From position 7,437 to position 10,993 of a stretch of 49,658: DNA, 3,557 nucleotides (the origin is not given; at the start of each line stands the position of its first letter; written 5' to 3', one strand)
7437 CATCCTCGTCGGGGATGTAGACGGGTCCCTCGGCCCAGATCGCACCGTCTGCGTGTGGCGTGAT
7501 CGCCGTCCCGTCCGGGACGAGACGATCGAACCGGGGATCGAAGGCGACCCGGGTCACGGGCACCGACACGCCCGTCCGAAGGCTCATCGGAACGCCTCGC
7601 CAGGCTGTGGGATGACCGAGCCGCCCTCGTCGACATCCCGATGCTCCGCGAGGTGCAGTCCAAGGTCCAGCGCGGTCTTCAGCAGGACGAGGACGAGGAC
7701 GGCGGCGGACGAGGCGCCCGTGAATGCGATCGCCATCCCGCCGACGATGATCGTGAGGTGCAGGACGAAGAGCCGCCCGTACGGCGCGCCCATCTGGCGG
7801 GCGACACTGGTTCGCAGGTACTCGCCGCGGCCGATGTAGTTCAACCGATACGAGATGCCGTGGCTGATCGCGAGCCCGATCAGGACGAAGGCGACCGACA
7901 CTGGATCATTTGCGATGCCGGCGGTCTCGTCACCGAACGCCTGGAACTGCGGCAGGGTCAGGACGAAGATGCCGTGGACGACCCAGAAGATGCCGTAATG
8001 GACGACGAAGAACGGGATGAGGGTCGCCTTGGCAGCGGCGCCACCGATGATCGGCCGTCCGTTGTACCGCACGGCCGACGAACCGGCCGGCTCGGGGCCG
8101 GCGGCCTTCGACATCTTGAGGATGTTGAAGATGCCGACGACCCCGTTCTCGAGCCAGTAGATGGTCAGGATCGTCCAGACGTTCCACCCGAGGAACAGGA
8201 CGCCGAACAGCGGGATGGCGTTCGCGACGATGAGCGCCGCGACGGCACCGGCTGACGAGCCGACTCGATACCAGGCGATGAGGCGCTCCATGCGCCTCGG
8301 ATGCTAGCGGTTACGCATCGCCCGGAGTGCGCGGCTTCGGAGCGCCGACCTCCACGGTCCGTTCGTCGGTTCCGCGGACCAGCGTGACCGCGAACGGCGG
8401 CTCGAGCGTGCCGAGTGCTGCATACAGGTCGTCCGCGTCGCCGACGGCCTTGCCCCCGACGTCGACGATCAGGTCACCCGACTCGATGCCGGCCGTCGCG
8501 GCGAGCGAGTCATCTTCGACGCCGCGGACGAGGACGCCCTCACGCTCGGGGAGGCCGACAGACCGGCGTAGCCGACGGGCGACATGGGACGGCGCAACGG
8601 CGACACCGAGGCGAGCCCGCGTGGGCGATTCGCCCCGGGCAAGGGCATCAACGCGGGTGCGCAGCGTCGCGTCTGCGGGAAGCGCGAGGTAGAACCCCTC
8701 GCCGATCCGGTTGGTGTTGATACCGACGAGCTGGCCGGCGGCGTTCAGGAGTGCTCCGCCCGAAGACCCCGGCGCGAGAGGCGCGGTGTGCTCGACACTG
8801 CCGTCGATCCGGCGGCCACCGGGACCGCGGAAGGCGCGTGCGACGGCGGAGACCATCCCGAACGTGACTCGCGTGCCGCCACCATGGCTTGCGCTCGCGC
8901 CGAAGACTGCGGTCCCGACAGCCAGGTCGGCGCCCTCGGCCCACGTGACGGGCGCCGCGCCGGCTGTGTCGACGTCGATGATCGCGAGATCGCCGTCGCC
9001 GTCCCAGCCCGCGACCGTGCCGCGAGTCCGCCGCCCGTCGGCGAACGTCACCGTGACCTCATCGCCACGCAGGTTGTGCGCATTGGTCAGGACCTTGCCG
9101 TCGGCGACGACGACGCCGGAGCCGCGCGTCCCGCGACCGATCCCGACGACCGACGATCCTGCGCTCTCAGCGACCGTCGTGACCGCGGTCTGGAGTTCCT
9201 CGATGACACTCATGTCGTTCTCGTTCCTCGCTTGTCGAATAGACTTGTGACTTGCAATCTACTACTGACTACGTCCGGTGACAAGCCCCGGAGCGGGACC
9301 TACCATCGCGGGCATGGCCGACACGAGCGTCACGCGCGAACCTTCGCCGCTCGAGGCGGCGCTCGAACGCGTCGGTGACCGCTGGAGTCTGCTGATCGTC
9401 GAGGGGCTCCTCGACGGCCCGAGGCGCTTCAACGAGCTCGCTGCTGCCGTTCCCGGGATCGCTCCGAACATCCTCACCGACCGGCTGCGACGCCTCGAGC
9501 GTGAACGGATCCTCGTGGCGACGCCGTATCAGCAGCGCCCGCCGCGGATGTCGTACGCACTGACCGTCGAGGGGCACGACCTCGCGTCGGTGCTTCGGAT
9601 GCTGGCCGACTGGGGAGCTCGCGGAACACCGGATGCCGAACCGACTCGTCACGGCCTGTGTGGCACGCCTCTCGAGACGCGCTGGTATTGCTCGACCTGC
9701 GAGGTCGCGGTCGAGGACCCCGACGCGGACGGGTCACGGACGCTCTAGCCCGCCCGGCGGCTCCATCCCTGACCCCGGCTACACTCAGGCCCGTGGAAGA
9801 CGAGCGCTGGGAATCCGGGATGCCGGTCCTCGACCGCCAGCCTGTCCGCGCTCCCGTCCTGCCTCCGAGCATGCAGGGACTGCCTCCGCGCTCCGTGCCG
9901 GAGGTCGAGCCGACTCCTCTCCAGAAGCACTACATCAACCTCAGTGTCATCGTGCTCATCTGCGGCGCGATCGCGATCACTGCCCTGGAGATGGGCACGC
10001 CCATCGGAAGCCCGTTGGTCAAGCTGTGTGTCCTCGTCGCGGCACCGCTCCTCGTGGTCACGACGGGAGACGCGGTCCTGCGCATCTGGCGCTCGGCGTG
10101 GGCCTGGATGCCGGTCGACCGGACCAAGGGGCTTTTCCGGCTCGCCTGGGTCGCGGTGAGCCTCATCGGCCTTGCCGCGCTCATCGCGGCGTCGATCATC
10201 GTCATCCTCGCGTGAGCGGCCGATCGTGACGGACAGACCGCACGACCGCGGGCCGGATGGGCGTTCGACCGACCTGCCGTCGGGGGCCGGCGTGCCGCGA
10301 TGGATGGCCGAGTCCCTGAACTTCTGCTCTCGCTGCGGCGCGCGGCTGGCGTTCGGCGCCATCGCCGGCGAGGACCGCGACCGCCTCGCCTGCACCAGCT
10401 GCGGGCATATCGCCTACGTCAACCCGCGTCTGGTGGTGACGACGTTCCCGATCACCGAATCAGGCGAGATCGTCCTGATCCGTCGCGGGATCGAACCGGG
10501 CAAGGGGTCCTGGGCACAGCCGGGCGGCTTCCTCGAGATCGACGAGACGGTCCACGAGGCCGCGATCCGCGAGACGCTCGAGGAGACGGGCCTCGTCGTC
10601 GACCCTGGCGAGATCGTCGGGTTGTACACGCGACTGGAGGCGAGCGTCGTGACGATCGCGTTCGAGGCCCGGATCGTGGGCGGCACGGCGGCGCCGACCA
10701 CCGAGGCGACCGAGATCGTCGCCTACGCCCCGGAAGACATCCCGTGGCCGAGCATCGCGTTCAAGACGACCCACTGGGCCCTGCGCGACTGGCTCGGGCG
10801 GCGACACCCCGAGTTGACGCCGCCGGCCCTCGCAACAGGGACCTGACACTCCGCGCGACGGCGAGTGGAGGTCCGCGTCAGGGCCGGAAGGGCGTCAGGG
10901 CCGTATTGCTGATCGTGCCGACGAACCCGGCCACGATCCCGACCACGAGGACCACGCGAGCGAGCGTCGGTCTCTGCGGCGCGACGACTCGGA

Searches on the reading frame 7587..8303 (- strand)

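Call 22: search_protein_families(library=pfam, proteins=[window:7587-8303:-], max_evalue=0.00001)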
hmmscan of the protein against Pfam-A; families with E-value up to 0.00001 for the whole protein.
window:7587-8303:- (239 aa): 1 family
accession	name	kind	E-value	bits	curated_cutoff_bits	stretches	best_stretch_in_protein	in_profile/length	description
PF20108.4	DUF6498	-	5.3e-62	209.2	23.7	1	20-224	11-201/207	Family of unknown function (DUF6498)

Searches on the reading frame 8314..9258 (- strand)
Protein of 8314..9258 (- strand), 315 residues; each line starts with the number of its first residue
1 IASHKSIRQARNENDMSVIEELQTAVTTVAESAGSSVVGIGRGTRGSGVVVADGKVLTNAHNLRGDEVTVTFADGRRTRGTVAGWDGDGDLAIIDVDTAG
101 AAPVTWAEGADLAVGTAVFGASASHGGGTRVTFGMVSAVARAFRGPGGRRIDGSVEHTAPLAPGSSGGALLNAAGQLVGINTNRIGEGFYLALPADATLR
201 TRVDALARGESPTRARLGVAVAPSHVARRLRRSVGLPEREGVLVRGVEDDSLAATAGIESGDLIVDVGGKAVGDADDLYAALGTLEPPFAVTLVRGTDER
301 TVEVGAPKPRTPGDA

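Call 22: search_protein_families(library=pfam, proteins=[window:8314-9258:-], max_evalue=0.00001)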
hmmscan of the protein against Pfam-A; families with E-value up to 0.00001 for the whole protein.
window:8314-9258:- (315 aa): 4 families
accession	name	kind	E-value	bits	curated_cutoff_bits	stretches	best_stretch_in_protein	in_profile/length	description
PF13365.12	Trypsin_2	-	6.4e-23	82.5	27.6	1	46-180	1-144/144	Trypsin-like peptidase domain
PF17820.7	PDZ_6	-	9.7e-09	35.3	27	1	244-282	2-40/54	PDZ domain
PF13180.12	PDZ_2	-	4.3e-07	30.6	27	1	217-304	3-78/80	PDZ domain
PF00089.32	Trypsin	-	5.9e-06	26.7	20.6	0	44-183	22-197/220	Trypsin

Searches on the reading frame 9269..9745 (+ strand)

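Call 22: search_protein_families(library=pfam, proteins=[window:9269-9745:+], max_evalue=0.00001)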
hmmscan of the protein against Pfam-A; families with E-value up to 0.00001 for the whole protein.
window:9269-9745:+ (159 aa): 1 family
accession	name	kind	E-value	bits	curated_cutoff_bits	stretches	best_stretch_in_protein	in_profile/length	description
PF01638.23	HxlR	-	3.3e-25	88.2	20.8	1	35-118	2-85/91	HxlR-like helix-turn-helix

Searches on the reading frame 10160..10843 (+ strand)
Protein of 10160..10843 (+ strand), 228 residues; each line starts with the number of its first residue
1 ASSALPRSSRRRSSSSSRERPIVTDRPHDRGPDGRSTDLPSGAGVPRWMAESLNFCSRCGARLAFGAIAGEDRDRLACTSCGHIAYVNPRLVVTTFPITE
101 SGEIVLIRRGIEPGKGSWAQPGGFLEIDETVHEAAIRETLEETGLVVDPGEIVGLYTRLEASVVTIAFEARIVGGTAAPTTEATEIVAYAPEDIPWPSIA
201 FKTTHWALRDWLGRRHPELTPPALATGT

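Call 23: search_protein_families(library=pfam, proteins=[window:10160-10843:+], max_evalue=0.00001)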
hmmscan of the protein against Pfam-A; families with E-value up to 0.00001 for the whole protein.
window:10160-10843:+ (228 aa): 2 families
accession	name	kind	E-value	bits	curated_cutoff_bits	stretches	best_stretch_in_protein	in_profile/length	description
PF00293.34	NUDIX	-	1.8e-15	57.6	21.1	1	90-194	3-118/134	NUDIX domain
PF14803.11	Zn_ribbon_Nudix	-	1.9e-10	40.9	25.6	1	54-86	1-33/34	Nudix N-terminal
